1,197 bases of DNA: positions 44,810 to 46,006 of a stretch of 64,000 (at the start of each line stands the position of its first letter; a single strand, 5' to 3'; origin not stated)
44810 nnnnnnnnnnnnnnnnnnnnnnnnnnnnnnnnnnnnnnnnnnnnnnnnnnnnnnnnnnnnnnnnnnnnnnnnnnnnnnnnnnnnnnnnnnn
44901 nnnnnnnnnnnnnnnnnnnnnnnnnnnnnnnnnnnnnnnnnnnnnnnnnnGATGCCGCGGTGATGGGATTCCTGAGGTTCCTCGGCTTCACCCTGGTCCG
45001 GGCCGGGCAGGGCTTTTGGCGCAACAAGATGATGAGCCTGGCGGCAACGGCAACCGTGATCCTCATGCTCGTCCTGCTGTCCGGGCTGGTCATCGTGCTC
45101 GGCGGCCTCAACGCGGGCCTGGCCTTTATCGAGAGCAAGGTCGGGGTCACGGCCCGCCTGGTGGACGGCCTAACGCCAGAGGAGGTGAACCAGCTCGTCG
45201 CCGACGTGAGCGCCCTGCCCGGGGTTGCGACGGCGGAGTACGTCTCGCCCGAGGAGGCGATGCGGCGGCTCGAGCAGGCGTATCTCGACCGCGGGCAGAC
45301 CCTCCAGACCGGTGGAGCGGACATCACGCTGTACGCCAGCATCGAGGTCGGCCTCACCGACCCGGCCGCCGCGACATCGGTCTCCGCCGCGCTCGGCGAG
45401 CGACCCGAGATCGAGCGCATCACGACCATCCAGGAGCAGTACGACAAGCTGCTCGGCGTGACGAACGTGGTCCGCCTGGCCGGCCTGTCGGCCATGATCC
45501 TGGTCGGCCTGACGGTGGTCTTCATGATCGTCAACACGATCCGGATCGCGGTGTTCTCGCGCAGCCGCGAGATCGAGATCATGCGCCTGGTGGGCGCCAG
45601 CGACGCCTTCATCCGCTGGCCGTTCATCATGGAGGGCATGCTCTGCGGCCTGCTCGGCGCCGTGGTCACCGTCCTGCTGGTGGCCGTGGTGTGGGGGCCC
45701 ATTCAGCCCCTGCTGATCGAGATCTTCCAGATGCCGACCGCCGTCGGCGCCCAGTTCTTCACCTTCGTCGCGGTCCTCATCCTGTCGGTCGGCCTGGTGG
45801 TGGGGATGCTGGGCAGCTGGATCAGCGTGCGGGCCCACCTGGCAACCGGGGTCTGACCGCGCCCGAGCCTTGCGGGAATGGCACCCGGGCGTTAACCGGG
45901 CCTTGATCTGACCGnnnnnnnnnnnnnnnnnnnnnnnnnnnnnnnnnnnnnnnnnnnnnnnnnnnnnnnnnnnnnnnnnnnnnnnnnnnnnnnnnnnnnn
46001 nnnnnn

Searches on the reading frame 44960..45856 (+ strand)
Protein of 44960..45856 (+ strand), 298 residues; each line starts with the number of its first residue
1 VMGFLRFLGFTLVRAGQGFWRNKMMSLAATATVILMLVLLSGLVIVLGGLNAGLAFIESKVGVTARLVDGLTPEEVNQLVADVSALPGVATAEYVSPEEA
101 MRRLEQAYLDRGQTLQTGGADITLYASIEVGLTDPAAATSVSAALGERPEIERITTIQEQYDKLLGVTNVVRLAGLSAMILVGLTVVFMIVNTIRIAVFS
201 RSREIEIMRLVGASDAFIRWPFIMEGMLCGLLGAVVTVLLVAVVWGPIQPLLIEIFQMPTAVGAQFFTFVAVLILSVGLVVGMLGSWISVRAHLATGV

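Call 8: search_protein_families(library=pfam, proteins=[window:44960-45856:+])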
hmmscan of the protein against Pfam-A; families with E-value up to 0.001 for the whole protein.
window:44960-45856:+ (298 aa): 2 families
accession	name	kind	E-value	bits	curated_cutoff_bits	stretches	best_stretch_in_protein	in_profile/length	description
PF02687.27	FtsX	-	1.4e-14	54.6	25.5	1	177-291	2-113/120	FtsX-like permease C-terminal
PF18075.7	FtsX_ECD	-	7.2e-12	46.2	23.5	1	62-154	2-96/96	FtsX extracellular domain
